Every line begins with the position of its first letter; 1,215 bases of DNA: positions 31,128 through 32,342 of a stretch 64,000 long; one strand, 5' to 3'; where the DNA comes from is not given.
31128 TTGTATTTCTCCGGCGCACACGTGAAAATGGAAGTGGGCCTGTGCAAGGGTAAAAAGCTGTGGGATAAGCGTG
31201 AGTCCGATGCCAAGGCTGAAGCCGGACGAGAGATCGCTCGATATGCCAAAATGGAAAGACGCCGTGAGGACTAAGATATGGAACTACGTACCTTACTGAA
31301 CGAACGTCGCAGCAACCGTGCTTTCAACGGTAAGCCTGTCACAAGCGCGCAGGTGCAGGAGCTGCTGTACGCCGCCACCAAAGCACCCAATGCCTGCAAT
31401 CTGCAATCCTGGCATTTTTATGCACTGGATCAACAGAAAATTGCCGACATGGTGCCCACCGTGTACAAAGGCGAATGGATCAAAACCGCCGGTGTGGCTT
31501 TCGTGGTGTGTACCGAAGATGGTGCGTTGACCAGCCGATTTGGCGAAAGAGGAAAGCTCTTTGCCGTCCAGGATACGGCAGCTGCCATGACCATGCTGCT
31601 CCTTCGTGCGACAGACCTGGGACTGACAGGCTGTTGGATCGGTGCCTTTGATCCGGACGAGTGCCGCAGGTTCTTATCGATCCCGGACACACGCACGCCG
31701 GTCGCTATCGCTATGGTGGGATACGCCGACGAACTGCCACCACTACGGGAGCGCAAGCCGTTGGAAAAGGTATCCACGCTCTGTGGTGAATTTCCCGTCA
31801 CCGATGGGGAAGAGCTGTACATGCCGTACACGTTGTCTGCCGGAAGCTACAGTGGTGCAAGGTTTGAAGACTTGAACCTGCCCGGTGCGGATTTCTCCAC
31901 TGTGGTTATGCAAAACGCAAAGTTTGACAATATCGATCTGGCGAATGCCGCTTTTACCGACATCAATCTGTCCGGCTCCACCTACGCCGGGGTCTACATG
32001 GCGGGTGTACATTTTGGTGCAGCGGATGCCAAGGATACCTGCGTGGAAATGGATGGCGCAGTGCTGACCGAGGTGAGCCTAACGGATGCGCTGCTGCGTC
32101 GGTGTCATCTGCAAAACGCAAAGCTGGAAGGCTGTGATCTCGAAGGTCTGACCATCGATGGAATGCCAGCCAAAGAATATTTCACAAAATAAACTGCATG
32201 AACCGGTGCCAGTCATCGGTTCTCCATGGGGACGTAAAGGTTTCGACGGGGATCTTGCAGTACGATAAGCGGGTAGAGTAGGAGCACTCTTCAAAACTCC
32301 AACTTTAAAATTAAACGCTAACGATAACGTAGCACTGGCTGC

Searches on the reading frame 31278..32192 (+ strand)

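Call 21: search_protein_families(library=pfam, proteins=[window:31278-32192:+], max_evalue=0.001)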
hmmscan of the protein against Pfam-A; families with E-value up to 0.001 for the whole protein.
window:31278-32192:+ (304 aa): 5 families
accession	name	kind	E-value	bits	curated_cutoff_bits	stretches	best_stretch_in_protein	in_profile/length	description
PF00881.29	Nitroreductase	-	3.3e-27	96.1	23.5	2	9-59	3-54/167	Nitroreductase family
PF00805.28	Pentapeptide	-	8.8e-15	54.4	20.2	2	260-290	10-40/40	Pentapeptide repeats (8 copies)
PF13599.13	Pentapeptide_4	-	9.2e-10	38.9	38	1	194-246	26-78/78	Pentapeptide repeat region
PF14512.11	TM1586_NiRdase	-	2.6e-09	37.5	27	1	105-170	89-153/215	Putative TM nitroreductase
PF13576.12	Pentapeptide_3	-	4.1e-09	37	27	1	192-235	2-48/48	Pentapeptide repeats (9 copies)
